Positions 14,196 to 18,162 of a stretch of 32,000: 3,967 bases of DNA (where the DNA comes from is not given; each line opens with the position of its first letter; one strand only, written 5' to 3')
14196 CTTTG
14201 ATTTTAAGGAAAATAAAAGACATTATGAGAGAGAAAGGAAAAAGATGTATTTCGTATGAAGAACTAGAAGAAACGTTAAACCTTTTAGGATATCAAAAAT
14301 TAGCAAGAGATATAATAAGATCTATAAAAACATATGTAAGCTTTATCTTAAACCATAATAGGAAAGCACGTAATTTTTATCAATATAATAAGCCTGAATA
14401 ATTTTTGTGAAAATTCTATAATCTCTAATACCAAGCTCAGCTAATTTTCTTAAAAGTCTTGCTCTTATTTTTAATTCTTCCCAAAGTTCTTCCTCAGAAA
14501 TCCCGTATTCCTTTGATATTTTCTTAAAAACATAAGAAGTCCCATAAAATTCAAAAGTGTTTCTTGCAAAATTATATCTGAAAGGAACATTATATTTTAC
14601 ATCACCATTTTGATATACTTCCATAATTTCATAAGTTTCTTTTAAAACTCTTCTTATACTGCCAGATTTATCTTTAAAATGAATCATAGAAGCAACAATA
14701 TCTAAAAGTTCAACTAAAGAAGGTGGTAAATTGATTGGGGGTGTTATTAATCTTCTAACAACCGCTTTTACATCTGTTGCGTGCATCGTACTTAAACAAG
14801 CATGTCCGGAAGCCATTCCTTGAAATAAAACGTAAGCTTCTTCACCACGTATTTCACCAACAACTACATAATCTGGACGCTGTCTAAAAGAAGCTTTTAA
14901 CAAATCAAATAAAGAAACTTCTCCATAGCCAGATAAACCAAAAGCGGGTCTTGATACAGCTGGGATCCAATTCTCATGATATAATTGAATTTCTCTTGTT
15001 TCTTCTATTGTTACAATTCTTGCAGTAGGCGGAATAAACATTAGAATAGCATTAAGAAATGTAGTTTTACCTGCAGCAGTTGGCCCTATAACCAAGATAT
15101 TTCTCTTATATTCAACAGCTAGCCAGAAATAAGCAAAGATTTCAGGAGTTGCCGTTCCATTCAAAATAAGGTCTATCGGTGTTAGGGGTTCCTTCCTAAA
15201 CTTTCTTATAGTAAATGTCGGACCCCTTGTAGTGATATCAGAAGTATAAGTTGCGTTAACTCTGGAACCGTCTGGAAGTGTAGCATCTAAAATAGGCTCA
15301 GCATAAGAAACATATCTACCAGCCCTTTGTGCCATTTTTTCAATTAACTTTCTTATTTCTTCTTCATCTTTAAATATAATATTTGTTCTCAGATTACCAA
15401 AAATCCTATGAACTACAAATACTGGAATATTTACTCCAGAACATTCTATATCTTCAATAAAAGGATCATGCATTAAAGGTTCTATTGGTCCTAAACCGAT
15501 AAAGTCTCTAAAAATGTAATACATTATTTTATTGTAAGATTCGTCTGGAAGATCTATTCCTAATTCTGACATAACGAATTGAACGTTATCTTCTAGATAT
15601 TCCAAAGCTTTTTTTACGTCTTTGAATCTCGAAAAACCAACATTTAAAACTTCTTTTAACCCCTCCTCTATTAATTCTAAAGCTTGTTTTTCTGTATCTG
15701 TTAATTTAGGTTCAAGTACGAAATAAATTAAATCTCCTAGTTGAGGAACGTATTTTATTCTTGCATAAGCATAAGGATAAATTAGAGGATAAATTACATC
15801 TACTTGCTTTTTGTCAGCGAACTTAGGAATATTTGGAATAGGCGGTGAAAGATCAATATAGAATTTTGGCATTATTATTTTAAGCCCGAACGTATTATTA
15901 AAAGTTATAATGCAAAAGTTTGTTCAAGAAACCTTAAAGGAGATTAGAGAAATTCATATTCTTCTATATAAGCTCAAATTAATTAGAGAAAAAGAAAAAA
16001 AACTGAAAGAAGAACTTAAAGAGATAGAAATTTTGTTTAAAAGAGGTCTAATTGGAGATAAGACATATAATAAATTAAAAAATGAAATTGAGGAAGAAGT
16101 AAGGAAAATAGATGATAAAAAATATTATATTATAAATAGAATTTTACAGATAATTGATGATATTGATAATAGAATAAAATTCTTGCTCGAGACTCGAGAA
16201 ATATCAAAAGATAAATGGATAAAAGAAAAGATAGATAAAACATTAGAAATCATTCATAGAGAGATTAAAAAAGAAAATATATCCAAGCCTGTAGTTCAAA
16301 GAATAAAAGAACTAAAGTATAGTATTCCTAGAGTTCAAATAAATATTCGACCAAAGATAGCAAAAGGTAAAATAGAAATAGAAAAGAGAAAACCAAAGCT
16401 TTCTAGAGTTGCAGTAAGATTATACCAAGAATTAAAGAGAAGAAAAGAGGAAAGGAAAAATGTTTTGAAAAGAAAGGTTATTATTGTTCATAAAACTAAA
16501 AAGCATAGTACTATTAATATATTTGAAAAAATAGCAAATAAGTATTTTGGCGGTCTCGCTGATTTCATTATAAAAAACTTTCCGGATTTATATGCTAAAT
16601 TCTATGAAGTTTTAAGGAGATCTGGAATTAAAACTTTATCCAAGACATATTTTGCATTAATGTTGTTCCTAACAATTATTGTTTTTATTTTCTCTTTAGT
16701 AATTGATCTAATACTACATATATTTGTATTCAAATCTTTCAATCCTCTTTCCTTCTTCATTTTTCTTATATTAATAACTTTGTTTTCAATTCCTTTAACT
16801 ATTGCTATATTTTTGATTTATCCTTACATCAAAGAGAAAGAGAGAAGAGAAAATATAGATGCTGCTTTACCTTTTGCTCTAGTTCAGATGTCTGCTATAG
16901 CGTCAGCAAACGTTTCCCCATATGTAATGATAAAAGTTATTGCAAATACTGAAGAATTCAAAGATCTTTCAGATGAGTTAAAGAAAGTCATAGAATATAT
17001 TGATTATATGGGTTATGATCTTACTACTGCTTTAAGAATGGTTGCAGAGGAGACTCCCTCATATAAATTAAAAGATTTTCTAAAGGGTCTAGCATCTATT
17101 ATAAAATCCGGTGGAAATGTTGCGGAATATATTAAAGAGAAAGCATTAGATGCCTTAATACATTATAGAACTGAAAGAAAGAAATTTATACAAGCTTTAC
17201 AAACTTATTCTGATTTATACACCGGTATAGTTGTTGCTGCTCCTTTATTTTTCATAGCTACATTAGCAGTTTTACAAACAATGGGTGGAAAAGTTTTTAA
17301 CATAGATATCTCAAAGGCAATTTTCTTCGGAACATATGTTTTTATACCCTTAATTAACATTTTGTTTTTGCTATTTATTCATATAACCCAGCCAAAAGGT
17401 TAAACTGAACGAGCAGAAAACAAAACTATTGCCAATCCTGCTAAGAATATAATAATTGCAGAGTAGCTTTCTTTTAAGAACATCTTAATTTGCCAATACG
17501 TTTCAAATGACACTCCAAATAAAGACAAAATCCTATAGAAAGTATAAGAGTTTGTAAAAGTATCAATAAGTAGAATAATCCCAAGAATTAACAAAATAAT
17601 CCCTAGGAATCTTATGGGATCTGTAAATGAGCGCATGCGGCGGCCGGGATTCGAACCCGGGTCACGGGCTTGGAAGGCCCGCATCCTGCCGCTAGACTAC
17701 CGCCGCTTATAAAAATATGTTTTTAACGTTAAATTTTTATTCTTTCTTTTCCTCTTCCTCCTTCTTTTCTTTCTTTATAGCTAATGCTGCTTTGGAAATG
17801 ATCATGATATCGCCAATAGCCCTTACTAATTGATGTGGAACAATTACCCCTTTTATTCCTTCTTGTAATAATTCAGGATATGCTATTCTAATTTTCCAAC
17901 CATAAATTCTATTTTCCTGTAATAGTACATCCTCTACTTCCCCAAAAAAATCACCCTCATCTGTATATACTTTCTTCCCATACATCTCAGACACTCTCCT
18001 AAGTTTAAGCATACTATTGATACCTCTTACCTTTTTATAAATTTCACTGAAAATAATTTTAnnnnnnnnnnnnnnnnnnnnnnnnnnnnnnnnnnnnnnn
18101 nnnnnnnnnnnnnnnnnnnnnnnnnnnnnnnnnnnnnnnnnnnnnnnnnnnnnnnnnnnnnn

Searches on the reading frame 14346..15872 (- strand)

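Call 34: search_protein_families(library=pfam, proteins=[window:14346-15872:-], max_evalue=0.01)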
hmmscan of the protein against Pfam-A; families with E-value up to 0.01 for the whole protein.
window:14346-15872:- (509 aa): 5 families
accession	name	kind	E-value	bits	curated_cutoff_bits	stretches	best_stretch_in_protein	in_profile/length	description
PF00437.27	T2SSE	-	8.3e-35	120.5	24.9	1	155-376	28-256/370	Type II/IV secretion system protein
PF23989.1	PilB3_C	-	3e-08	34.1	27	1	446-503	10-67/83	PilB3-like, C-terminal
PF00005.33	ABC_tran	-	0.0027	18.8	25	1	252-293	7-47/137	ABC transporter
PF13555.12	AAA_29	-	0.0032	17.6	27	1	254-284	20-50/61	P-loop containing region of AAA domain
PF00350.29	Dynamin_N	-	0.009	16.5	27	0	259-299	1-42/168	Dynamin family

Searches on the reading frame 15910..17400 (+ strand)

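Call 34: search_protein_families(library=pfam, proteins=[window:15910-17400:+], max_evalue=0.01)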
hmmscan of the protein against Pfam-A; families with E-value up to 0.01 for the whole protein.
window:15910-17400:+ (497 aa): 1 family
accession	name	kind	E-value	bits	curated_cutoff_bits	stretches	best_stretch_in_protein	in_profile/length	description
PF00482.28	T2SSF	-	1e-12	48.5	25.2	1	325-449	3-122/125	Type II secretion system (T2SS), protein F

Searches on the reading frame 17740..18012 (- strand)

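Call 79: search_protein_families(library=pfam, proteins=[window:17740-18012:-], max_evalue=0.001)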
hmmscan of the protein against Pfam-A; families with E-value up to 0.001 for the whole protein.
window:17740-18012:- (91 aa): 1 family
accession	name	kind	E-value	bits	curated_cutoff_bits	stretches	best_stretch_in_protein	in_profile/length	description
PF05239.21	PRC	-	3.1e-07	30.8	21.2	1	6-73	5-72/78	PRC-barrel domain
